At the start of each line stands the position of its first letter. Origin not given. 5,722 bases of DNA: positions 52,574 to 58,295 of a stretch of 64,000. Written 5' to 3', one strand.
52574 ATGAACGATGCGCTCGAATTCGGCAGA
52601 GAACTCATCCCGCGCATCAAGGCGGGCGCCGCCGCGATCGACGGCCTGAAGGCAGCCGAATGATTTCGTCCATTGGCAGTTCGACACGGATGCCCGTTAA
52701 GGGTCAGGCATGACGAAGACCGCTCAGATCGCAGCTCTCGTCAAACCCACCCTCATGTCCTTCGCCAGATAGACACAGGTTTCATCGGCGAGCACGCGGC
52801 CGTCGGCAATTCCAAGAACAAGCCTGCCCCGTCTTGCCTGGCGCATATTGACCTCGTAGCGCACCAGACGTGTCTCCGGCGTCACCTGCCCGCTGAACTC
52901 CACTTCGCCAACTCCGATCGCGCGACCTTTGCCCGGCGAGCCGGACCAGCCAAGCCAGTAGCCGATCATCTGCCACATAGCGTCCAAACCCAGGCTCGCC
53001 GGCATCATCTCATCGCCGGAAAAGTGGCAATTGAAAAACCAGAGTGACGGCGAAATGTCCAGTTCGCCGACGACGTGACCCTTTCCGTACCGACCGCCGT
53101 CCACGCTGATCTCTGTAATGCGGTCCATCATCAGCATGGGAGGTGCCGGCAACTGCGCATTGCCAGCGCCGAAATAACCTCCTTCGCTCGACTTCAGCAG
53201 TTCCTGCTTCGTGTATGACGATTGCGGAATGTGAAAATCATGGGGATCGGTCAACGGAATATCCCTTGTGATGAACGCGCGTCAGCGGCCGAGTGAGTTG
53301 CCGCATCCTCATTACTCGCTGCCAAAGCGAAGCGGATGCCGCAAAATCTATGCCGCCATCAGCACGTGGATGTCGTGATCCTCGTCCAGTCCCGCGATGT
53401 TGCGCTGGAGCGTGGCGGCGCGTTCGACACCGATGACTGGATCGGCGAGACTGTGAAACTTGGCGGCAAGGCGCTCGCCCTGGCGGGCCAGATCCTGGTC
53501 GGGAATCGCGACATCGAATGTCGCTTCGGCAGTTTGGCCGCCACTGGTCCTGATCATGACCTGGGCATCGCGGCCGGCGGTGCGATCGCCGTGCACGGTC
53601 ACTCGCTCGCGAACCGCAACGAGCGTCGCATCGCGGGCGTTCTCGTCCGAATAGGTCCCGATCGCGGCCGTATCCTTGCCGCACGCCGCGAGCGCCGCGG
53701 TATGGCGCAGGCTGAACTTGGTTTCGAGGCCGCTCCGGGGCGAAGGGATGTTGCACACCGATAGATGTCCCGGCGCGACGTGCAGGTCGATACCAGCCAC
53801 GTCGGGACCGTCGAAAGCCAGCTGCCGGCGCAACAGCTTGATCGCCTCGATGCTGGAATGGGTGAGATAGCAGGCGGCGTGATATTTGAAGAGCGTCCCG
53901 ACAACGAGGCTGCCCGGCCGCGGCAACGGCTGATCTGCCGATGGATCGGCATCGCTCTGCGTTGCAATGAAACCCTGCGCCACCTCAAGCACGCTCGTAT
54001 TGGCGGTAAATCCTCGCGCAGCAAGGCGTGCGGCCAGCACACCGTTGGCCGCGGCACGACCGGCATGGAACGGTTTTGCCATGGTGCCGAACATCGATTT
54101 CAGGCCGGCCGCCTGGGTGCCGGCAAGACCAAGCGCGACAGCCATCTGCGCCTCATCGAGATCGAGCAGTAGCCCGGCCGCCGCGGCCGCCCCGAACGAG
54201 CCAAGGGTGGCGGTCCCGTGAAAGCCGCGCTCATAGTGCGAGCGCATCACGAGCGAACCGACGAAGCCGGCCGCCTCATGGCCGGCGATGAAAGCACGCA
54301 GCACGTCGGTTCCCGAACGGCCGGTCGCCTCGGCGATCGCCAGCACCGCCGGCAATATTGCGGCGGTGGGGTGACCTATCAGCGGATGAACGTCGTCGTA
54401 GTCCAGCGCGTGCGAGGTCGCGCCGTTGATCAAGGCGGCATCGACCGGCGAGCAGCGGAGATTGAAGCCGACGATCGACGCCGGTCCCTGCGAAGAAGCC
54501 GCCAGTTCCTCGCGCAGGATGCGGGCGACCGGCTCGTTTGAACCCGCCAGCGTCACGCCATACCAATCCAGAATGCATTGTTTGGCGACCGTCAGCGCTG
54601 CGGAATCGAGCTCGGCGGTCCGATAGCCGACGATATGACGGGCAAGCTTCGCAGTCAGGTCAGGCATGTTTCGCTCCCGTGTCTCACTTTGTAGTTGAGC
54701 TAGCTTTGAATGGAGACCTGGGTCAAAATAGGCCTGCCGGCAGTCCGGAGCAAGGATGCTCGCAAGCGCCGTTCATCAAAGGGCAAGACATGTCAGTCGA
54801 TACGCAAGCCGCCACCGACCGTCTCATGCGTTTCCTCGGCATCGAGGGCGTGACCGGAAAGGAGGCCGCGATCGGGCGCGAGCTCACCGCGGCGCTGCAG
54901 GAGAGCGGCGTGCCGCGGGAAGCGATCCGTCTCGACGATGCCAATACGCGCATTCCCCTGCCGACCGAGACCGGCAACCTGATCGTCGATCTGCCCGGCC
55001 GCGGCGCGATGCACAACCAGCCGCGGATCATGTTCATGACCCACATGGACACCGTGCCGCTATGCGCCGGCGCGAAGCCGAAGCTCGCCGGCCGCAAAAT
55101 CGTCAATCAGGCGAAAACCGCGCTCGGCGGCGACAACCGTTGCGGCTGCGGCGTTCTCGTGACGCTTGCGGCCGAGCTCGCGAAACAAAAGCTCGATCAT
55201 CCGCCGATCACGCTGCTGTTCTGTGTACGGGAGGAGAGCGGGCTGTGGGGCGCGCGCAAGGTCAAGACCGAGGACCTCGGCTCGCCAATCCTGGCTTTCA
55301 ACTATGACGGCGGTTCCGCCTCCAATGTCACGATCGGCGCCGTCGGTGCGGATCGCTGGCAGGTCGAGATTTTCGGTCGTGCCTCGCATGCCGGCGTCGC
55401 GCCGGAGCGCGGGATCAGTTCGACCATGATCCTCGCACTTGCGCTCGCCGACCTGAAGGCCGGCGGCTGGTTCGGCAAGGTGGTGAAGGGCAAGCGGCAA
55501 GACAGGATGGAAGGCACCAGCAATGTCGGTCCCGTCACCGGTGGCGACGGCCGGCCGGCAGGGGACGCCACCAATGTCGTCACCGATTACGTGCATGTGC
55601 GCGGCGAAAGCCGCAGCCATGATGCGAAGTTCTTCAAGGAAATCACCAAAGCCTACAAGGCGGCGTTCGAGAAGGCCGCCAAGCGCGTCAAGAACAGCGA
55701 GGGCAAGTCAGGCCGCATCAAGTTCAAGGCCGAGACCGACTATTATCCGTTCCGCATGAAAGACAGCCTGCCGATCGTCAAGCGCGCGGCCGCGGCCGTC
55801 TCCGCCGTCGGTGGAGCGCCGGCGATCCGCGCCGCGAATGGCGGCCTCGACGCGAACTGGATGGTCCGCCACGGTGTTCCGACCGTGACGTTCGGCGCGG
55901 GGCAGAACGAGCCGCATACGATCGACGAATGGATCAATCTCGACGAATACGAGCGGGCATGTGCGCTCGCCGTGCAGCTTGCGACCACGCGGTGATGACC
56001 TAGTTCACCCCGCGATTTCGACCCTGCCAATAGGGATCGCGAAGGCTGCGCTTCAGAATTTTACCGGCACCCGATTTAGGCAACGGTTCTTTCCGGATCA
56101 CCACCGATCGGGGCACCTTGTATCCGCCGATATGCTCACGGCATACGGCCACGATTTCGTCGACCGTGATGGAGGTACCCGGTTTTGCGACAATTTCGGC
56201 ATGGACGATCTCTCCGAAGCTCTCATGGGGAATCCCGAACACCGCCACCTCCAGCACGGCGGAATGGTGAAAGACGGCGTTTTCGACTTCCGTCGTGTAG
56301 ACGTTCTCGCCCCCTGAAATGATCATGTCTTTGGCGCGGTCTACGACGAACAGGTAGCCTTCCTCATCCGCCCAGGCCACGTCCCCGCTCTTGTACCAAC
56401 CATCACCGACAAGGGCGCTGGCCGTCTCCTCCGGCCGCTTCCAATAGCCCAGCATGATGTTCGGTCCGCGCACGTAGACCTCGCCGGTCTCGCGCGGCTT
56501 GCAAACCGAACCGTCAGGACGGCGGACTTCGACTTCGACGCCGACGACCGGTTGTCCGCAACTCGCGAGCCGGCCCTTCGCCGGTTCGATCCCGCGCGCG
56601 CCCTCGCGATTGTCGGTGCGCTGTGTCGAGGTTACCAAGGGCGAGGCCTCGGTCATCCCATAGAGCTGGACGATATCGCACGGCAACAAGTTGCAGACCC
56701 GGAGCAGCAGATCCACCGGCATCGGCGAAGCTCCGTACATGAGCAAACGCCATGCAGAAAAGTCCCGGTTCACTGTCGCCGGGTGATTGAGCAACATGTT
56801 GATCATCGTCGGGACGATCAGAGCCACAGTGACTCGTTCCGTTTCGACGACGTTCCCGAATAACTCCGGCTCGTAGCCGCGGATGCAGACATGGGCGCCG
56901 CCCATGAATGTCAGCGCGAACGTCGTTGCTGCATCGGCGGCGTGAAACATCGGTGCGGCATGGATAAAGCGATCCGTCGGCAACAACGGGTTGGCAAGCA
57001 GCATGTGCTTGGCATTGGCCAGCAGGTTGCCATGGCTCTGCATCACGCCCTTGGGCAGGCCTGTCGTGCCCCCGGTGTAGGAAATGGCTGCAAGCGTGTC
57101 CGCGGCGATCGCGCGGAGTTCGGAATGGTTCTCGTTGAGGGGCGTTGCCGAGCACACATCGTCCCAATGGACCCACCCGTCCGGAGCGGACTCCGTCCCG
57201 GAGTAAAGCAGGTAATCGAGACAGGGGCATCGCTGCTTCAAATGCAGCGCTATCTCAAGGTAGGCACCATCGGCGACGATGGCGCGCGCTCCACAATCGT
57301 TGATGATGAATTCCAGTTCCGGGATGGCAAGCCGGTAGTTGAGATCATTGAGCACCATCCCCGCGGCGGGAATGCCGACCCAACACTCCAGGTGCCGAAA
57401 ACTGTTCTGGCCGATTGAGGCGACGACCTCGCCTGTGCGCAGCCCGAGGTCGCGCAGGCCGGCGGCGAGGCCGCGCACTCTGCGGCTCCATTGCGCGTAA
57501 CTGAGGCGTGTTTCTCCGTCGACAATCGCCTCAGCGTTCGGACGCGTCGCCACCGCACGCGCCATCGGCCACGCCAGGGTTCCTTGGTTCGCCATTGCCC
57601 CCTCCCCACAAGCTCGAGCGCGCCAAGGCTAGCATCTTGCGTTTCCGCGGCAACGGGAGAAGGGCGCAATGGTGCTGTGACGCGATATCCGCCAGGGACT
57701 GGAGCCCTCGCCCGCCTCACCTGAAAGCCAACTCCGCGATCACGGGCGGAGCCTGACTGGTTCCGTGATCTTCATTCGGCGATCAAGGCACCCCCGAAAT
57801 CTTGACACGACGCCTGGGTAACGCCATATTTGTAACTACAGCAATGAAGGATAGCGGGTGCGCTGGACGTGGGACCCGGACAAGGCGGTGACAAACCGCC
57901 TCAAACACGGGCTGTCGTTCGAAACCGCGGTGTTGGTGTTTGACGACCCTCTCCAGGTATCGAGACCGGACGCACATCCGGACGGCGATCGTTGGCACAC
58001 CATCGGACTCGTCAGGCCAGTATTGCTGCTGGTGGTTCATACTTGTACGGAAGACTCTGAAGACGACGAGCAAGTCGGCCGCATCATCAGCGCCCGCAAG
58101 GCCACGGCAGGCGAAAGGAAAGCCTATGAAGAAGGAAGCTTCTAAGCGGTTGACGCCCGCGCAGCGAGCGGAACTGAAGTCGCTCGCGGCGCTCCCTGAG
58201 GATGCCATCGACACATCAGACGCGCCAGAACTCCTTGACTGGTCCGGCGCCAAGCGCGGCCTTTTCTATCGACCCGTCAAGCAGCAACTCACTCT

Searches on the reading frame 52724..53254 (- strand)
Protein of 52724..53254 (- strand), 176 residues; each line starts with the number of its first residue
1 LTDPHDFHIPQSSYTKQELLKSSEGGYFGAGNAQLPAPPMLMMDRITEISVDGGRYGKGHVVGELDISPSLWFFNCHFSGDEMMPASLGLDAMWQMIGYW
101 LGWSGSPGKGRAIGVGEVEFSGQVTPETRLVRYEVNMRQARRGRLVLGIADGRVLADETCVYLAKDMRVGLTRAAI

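Call 6: search_protein_families(library=pfam, proteins=[window:52724-53254:-], max_evalue=0.01)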
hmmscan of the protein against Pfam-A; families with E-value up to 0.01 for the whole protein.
window:52724-53254:- (176 aa): 1 family
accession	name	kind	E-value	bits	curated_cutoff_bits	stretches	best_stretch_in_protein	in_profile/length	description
PF07977.19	FabA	-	1.2e-44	151.8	23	1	35-164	1-137/138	FabA-like domain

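Call 54: search_protein_families(library=ncbifam, proteins=[window:52724-53254:-], max_evalue=0.01)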
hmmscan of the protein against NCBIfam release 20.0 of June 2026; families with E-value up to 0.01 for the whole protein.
window:52724-53254:- (176 aa): 5 families
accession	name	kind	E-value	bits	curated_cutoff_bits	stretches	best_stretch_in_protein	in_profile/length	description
NF003509.0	PRK05174.1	equivalog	4.1e-75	251.3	124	1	11-173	5-167/172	bifunctional 3-hydroxydecanoyl-ACP dehydratase/trans-2-decenoyl-ACP isomerase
TIGR01749.1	fabA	equivalog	2.9e-71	238.9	238.15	1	11-173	2-164/169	3-hydroxyacyl-[acyl-carrier-protein] dehydratase FabA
NF000582.1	PRK00006.1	equivalog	2.2e-06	27.6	113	1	39-144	14-114/137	3-hydroxyacyl-ACP dehydratase FabZ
TIGR01750.1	fabZ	equivalog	4.1e-06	26.7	155.15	1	39-144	15-118/141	3-hydroxyacyl-ACP dehydratase FabZ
NF009667.0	PRK13188.1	equivalog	1.6e-05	23.8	465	1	38-144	334-435/464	bifunctional UDP-3-O-[3-hydroxymyristoyl] N-acetylglucosamine deacetylase/3-hydroxyacyl-ACP dehydratase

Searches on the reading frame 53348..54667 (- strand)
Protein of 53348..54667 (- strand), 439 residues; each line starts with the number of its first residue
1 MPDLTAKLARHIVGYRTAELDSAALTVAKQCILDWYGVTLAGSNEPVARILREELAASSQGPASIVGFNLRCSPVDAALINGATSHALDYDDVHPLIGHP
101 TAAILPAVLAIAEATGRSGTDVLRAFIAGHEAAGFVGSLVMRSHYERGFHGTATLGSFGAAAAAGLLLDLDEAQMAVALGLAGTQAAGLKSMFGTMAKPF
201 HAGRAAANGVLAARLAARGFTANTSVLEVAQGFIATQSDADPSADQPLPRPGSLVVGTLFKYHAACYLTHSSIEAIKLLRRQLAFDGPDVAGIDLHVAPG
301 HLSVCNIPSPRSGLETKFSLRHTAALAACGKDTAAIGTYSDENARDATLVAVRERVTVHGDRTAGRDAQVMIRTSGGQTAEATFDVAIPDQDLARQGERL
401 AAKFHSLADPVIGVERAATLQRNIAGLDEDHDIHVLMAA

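Call 6: search_protein_families(library=pfam, proteins=[window:53348-54667:-], max_evalue=0.01)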
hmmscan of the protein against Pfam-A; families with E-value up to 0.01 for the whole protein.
window:53348-54667:- (439 aa): 2 families
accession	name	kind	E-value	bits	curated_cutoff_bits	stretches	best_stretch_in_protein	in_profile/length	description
PF03972.19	MmgE_PrpD_N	-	3.6e-64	216.8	32.1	1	7-240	2-238/244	MmgE/PrpD N-terminal domain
PF19305.4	MmgE_PrpD_C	-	7.8e-21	75.1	32.1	1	263-421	1-165/173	MmgE/PrpD C-terminal domain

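Call 48: find_homologous_proteins(query=window:53348-54667:-, max_evalue=1e-50)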
Query window:53348-54667:- (439 aa): 5678 proteins with E <= 1e-50 among 8000 candidates; the best 120 are listed.
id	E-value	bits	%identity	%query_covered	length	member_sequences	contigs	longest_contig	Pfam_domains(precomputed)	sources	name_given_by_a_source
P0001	1.8e-252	856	91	100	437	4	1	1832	PF19305.5,PF03972.20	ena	-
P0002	2.4e-250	849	89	100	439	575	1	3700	PF19305.5,PF03972.20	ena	-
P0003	9.4e-239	810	87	100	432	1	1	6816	PF19305.5,PF03972.20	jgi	-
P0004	7.1e-237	804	86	100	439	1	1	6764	PF19305.5,PF03972.20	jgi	jgi:2-methylcitrate dehydratase PrpD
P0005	1.0e-231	787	84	100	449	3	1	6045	PF19305.5,PF03972.20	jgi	-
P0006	5.6e-230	781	91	90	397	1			PF19305.5,PF03972.20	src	-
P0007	1.6e-222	757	80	100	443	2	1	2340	PF19305.5,PF03972.20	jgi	jgi:2-methylcitrate dehydratase PrpD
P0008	2.0e-222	757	80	100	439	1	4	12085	PF19305.5,PF03972.20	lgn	-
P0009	8.7e-217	738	78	100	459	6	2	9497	PF19305.5,PF03972.20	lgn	-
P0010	4.7e-211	719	76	100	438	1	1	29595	PF19305.5,PF03972.20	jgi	jgi:2-methylcitrate dehydratase PrpD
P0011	1.9e-210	717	75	100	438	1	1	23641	PF19305.5,PF03972.20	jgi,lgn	jgi:2-methylcitrate dehydratase PrpD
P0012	3.4e-210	716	76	100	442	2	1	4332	PF19305.5,PF03972.20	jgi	jgi:2-methylcitrate dehydratase PrpD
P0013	4.0e-209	713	76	100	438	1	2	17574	PF19305.5,PF03972.20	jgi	jgi:2-methylcitrate dehydratase PrpD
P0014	1.5e-208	711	76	100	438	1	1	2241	PF19305.5,PF03972.20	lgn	-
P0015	7.9e-208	709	75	100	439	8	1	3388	PF19305.5,PF03972.20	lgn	-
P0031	2.8e-197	674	88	82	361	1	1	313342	PF19305.5,PF03972.20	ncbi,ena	-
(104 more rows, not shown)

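Call 49: find_encoding_contigs(protein=P0031, flank=10000, max_places=3)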
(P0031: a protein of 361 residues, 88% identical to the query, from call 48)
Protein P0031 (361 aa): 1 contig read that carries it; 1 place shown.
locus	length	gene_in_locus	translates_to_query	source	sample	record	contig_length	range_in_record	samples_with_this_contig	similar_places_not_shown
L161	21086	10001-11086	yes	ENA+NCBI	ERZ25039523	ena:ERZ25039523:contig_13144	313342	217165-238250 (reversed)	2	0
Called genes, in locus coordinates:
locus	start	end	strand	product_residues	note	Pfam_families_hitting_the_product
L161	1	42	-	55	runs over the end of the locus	PF04800:NDUS4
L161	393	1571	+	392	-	PF01757:Acyl_transf_3 (weak), PF10129:OpgC_C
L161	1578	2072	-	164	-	PF00903:Glyoxalase (weak)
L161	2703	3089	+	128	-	-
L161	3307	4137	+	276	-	-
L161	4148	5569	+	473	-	PF02624:YcaO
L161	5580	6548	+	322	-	PF22767:ThcOx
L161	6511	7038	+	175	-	PF00881:Nitroreductase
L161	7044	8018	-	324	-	PF03401:TctC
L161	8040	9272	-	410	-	PF00108:Thiolase_N, PF02803:Thiolase_C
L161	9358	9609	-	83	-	-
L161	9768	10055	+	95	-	PF03972:MmgE_PrpD_N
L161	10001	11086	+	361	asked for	PF03972:MmgE_PrpD_N, PF19305:MmgE_PrpD_C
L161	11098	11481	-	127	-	PF03480:DctP (weak)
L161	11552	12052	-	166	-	PF03480:DctP (weak)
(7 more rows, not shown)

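Call 50: find_encoding_contigs(protein=P0003, flank=10000, max_places=3)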
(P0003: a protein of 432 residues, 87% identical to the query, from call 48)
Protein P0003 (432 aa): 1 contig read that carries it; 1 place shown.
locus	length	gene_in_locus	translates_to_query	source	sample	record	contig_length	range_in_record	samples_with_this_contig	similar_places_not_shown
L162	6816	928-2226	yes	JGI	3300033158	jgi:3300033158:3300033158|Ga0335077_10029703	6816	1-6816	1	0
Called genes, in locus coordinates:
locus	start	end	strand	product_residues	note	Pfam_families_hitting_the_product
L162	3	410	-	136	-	?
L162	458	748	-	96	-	-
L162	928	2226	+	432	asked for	PF03972:MmgE_PrpD_N, PF19305:MmgE_PrpD_C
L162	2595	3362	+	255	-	PF00497:SBP_bac_3, PF10613:Lig_chan-Glu_bd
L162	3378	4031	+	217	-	PF00528:BPD_transp_1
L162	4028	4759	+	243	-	PF02463:SMC_N, PF00005:ABC_tran, PF13304:AAA_21 (faint)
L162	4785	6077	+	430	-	PF00890:FAD_binding_2 (weak), PF01266:DAO, PF01494:FAD_binding_3 (weak), PF13450:NAD_binding_8 (weak)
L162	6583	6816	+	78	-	?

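Call 51: find_encoding_contigs(protein=P0008, flank=10000, max_places=4)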
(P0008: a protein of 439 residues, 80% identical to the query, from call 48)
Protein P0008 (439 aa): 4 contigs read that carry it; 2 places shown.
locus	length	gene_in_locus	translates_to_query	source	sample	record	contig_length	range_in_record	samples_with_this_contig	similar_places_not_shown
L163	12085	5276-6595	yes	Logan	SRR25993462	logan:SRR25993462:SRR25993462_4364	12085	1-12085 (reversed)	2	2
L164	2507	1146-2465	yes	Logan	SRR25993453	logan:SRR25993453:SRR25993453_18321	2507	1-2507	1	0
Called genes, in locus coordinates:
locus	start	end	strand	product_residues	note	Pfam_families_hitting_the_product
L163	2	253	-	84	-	?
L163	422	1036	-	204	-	PF06439:3keto-disac_hyd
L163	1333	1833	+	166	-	PF12973:Cupin_7 (faint)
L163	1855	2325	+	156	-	PF00583:Acetyltransf_1, PF13508:Acetyltransf_7, PF13673:Acetyltransf_10 (weak)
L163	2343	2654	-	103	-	-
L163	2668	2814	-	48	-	-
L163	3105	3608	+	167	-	PF13405:EF-hand_6 (faint), PF00036:EF-hand_1 (faint), PF13202:EF-hand_5 (faint), PF13499:EF-hand_7, PF13833:EF-hand_8 (faint)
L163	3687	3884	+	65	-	-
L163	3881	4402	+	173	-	PF05014:Nuc_deoxyrib_tr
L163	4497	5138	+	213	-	PF02798:GST_N, PF13409:GST_N_2, PF13417:GST_N_3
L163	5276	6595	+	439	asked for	PF03972:MmgE_PrpD_N, PF19305:MmgE_PrpD_C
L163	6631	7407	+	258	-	PF00561:Abhydrolase_1, PF12697:Abhydrolase_6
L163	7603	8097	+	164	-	PF19315:MC_hydratase, PF01575:MaoC_dehydratas, PF13452:FAS1_DH_region (weak)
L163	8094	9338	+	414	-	PF02771:Acyl-CoA_dh_N, PF02770:Acyl-CoA_dh_M, PF00441:Acyl-CoA_dh_1, PF08028:Acyl-CoA_dh_2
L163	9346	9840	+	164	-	PF01575:MaoC_dehydratas, PF19315:MC_hydratase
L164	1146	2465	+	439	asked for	PF03972:MmgE_PrpD_N, PF19305:MmgE_PrpD_C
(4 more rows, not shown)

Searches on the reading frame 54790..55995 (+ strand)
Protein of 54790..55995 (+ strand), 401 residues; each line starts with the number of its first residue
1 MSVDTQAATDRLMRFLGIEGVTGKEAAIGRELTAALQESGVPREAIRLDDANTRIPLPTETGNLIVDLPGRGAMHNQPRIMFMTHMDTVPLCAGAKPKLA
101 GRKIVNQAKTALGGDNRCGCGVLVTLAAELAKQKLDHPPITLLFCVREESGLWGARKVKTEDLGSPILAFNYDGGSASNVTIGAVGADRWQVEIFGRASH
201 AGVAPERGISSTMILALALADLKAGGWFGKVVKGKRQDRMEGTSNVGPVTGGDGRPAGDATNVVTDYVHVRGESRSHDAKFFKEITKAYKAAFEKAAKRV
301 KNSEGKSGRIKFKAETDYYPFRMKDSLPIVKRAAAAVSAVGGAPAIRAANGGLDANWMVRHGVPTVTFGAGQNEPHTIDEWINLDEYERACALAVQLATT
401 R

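Call 6: search_protein_families(library=pfam, proteins=[window:54790-55995:+], max_evalue=0.01)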
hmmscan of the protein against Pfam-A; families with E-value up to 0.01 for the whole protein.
window:54790-55995:+ (401 aa): 4 families
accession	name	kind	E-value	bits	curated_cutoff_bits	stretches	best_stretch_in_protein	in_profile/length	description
PF01546.33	Peptidase_M20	-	1.5e-16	61.4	24.6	1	81-398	1-204/206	Peptidase family M20/M25/M40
PF05343.19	Peptidase_M42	-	9.2e-11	41.8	23.2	1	115-160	134-178/292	M42 glutamyl aminopeptidase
PF07687.19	M20_dimer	-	2.6e-09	37.4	21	1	183-299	2-105/107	Peptidase dimerisation domain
PF04389.22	Peptidase_M28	-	5.8e-09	36.4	21.3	1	63-181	1-101/193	Peptidase family M28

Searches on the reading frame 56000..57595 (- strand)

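Call 6: search_protein_families(library=pfam, proteins=[window:56000-57595:-], max_evalue=0.01)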
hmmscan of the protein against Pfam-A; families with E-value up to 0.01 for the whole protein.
window:56000-57595:- (531 aa): 2 families
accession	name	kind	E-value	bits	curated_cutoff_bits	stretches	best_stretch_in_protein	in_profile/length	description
PF00501.34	AMP-binding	-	6.1e-84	282.5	29.9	1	13-385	3-384/384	AMP-binding enzyme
PF13193.12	AMP-binding_C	-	3.4e-16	60.4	24.5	1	436-512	1-76/76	AMP-binding enzyme C-terminal domain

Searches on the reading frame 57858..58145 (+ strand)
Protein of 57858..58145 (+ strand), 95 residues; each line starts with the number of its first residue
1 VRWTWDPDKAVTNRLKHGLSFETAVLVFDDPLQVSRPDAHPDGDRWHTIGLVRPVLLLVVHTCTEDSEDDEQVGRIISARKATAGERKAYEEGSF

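Call 6: search_protein_families(library=pfam, proteins=[window:57858-58145:+], max_evalue=0.01)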
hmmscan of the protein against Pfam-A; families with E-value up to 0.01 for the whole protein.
window:57858-58145:+ (95 aa): 1 family
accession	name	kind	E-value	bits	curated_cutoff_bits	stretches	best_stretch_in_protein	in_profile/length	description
PF04365.19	BrnT_toxin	-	6e-21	75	34.5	1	5-86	1-77/77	Ribonuclease toxin, BrnT, of type II toxin-antitoxin system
